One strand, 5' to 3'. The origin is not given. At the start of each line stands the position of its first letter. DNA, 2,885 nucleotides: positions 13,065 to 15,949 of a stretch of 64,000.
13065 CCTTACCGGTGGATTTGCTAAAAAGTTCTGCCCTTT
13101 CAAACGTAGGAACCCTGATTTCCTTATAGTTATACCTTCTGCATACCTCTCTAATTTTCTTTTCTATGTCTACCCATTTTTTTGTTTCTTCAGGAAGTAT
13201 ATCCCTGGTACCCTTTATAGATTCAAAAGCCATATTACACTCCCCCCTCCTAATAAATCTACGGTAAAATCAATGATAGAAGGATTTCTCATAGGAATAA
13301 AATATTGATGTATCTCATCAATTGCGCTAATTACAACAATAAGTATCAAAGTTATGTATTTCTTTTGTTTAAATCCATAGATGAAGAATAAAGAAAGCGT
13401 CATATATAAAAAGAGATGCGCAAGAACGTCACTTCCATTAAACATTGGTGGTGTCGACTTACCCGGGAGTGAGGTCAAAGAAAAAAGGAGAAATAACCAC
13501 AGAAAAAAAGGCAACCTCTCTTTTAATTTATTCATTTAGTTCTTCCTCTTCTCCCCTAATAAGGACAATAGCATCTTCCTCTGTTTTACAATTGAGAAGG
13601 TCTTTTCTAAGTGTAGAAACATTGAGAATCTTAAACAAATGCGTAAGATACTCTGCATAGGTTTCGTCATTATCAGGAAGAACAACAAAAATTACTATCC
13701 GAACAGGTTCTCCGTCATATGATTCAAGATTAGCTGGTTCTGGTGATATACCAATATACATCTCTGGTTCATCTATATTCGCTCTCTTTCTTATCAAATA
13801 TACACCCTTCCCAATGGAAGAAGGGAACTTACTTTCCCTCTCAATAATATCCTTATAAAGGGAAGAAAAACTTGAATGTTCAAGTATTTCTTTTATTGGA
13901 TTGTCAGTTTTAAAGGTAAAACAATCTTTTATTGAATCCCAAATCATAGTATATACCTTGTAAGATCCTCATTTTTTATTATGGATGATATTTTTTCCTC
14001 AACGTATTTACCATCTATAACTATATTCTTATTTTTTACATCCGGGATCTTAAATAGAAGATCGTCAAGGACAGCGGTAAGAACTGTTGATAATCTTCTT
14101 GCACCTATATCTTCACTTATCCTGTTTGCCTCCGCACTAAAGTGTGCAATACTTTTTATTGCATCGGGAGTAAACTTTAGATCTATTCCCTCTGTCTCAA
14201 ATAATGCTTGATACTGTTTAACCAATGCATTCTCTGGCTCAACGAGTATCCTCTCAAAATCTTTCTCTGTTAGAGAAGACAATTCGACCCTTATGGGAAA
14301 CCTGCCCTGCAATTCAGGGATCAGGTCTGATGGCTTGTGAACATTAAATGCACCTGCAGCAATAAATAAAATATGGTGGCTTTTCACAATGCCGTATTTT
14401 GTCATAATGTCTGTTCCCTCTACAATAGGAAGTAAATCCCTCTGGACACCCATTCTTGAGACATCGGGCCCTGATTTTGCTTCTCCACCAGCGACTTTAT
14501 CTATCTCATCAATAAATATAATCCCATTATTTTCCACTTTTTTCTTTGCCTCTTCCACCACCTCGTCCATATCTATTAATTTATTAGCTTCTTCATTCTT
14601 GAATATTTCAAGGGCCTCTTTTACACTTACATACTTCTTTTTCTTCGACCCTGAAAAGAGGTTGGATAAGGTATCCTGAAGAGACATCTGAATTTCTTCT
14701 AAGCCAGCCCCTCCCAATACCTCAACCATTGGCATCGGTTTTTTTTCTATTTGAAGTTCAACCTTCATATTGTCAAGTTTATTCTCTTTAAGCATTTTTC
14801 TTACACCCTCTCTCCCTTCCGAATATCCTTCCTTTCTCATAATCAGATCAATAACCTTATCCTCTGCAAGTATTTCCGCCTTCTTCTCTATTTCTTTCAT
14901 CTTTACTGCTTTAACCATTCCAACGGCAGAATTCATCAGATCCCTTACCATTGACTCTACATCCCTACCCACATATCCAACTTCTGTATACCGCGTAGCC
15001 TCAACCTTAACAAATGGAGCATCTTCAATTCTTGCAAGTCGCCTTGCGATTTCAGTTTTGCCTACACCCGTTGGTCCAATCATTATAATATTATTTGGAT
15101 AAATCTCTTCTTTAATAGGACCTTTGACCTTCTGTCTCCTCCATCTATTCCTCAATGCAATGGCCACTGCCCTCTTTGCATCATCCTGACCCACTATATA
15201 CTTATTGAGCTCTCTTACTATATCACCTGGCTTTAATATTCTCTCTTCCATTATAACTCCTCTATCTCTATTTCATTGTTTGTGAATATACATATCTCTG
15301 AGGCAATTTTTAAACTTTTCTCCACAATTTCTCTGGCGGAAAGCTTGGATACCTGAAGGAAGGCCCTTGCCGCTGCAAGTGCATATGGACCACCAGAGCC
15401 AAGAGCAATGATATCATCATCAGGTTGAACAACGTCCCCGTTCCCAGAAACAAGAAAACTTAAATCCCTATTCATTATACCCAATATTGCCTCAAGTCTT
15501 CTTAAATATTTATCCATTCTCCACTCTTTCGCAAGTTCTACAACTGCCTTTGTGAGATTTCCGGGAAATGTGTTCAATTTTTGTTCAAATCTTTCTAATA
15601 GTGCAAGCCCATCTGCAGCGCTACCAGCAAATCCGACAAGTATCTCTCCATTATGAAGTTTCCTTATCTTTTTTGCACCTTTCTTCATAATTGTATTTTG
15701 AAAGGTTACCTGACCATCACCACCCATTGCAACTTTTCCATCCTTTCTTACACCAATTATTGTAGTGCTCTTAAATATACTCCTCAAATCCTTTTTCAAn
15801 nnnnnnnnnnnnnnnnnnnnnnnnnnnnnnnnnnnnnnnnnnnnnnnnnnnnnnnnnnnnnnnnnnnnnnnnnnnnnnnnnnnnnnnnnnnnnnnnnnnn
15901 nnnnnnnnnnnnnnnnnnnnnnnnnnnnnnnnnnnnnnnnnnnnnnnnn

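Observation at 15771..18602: GGDEF diguanylate cyclase fused to a STAND-type NTPase and a TPR array, overlapping guaB and hslVU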

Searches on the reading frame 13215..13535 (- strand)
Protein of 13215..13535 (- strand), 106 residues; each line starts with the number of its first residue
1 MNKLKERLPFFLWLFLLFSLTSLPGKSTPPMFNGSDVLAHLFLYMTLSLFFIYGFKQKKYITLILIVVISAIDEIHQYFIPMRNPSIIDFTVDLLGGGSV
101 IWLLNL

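Call 74: search_protein_families(library=pfam, proteins=[window:13215-13535:-], max_evalue=0.00001)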
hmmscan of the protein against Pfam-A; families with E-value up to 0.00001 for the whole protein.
window:13215-13535:- (106 aa): 1 family
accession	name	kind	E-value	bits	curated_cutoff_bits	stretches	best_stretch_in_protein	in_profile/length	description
PF04892.17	VanZ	-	1.1e-08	36.2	30.1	1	38-104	56-122/126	VanZ like family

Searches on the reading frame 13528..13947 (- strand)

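Call 74: search_protein_families(library=pfam, proteins=[window:13528-13947:-], max_evalue=0.00001)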
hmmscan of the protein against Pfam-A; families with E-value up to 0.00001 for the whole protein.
window:13528-13947:- (139 aa): 1 family
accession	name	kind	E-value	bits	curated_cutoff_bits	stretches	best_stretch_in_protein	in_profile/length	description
PF00359.27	PTS_EIIA_2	-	1.4e-14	54.7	27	1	29-130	39-141/144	Phosphoenolpyruvate-dependent sugar phosphotransferase system, EIIA 2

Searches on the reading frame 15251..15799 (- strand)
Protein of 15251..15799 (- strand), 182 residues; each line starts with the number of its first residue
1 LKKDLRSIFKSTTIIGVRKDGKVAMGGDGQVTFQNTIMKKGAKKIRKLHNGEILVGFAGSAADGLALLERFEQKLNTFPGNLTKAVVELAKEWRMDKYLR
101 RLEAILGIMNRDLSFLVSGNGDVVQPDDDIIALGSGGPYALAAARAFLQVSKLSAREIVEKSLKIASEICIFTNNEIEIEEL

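Call 67: find_homologous_proteins(query=window:15251-15799:-, max_evalue=1e-40)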
Query window:15251-15799:- (182 aa): 7964 proteins with E <= 1e-40 among 8000 candidates; the best 120 are listed.
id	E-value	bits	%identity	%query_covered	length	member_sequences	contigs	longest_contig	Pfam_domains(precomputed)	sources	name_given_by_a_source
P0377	3.1e-104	364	95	100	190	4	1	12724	PF00227.32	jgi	-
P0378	3.8e-75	269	68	100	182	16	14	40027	PF00227.32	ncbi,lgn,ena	-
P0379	6.9e-72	259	66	100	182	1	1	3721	PF00227.32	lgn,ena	-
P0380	1.1e-71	258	66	96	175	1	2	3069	PF00227.32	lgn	-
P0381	1.3e-70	255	64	100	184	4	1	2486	PF00227.32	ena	-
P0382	8.7e-70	252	65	96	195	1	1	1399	PF00227.32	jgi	jgi:ATP-dependent HslUV protease subunit HslV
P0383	9.6e-70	252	63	97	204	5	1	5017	PF00227.32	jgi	jgi:ATP-dependent HslUV protease subunit HslV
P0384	1.1e-69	252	64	96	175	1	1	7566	PF00227.32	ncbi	-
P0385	2.3e-69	251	64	96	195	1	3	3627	PF00227.32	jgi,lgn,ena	jgi:ATP-dependent HslUV protease subunit HslV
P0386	4.7e-69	250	65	95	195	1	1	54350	PF00227.32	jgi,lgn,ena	-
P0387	5.3e-69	249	65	96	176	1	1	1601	PF00227.32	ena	-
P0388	6.5e-69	249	64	94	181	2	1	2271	PF00227.32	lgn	-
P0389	8.7e-69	249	64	96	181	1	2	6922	PF00227.32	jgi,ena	-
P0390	9.0e-69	249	62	98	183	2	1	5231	PF00227.32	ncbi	-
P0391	1.1e-68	248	62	100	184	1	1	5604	PF00227.32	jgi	-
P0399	2.0e-68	248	66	96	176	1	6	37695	PF00227.32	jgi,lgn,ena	-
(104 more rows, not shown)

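Call 68: find_encoding_contigs(protein=P0378, flank=6000, max_places=3)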
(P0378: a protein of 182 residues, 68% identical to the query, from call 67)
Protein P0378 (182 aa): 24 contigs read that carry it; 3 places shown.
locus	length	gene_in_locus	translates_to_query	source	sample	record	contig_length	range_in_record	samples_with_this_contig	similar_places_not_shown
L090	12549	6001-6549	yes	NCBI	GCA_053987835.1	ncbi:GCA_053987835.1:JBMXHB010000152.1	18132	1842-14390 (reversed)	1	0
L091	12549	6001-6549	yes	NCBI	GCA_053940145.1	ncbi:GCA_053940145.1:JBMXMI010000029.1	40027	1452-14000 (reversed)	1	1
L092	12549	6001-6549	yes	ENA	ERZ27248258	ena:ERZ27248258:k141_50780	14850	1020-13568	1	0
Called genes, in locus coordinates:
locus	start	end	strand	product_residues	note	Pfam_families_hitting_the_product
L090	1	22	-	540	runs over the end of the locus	-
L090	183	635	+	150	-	PF01750:HycI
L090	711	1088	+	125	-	PF01042:Ribonuc_L-PSP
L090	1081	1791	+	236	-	PF01678:DAP_epimerase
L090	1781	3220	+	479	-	PF00478:IMPDH, PF00571:CBS, PF01070:FMN_dh, PF03060:NMO (weak)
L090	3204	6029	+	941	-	PF00990:GGDEF, PF14559:TPR_19 (faint), PF13191:AAA_16 (weak), PF07719:TPR_2 (faint), PF13181:TPR_8 (faint), PF13424:TPR_12 (weak), PF17874:TPR_MalT (weak), PF13424:TPR_12, +4 more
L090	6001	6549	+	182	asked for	PF00227:Proteasome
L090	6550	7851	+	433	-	PF00493:MCM (faint), PF00004:AAA (weak), PF07728:AAA_5 (weak), PF13401:AAA_22 (faint), PF07724:AAA_2, PF00004:AAA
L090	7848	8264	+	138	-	PF00359:PTS_EIIA_2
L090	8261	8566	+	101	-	PF04892:VanZ-LLP1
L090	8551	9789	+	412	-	PF13393:tRNA-synt_His, PF00587:tRNA-synt_2b, PF00152:tRNA-synt_2 (faint), PF03129:HGTP_anticodon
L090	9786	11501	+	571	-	PF01336:tRNA_anti-codon, PF00152:tRNA-synt_2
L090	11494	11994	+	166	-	PF01327:Pep_deformylase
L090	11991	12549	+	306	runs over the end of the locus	PF02729:OTCace_N, PF00185:OTCace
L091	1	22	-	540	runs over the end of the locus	-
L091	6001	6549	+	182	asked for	PF00227:Proteasome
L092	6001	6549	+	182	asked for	PF00227:Proteasome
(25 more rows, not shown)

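Call 69: find_encoding_contigs(protein=P0399, flank=6000, max_places=2)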
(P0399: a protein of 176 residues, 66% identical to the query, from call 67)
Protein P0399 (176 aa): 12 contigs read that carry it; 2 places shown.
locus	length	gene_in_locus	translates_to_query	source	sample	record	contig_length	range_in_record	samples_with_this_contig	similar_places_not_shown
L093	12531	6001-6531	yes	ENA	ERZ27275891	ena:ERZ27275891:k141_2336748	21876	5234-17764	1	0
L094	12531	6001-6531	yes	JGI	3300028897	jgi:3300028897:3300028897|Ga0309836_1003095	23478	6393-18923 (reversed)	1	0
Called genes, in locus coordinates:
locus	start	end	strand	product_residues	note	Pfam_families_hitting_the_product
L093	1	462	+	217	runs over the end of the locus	PF06835:LptC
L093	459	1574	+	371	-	PF06835:LptC (faint), PF03968:LptD_N (faint), PF13100:OstA_2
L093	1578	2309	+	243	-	PF00005:ABC_tran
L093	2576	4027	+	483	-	PF00309:Sigma54_AID (weak), PF04963:Sigma54_CBD, PF04552:Sigma54_DBD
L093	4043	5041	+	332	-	PF01145:Band_7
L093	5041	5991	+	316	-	PF01145:Band_7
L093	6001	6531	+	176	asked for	PF00227:Proteasome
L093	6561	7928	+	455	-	PF13191:AAA_16 (weak), PF00004:AAA (weak), PF07728:AAA_5 (weak), PF13401:AAA_22 (faint), PF07724:AAA_2, PF00004:AAA (weak)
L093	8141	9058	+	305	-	PF02729:OTCace_N, PF00185:OTCace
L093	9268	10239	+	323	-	PF02388:FemAB (faint), PF13480:Acetyltransf_6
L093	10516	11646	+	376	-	-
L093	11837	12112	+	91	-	-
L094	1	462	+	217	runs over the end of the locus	PF06835:LptC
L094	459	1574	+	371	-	PF06835:LptC (faint), PF03968:LptD_N (faint), PF13100:OstA_2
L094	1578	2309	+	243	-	PF00005:ABC_tran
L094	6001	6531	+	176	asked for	PF00227:Proteasome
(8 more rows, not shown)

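Call 70: find_encoding_contigs(protein=P0386, flank=6000, max_places=2)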
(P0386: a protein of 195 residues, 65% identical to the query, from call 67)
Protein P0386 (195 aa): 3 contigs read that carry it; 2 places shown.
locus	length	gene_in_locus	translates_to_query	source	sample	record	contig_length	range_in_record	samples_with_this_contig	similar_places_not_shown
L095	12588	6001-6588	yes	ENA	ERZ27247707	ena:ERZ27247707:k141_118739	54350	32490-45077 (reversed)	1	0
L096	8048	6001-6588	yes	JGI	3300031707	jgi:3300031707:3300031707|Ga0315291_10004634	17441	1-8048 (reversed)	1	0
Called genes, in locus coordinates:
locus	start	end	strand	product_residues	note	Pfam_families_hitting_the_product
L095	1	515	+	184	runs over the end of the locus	PF00702:Hydrolase (faint), PF08282:Hydrolase_3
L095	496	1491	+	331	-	PF01380:SIS, PF00571:CBS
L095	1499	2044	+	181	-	PF06835:LptC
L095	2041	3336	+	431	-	PF03968:LptD_N (faint)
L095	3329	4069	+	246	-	PF00005:ABC_tran, PF13304:AAA_21 (faint)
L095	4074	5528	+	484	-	PF00309:Sigma54_AID, PF04963:Sigma54_CBD, PF04552:Sigma54_DBD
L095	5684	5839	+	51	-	-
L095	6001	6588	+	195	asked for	PF00227:Proteasome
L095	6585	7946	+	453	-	PF00004:AAA (weak), PF07728:AAA_5 (weak), PF13401:AAA_22 (faint), PF07724:AAA_2, PF00004:AAA (weak)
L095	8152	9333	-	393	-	-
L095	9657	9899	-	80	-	-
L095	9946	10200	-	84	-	-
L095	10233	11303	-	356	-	-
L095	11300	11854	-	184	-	-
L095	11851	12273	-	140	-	PF07291:MauE, PF07681:DoxX (weak)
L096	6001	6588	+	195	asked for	PF00227:Proteasome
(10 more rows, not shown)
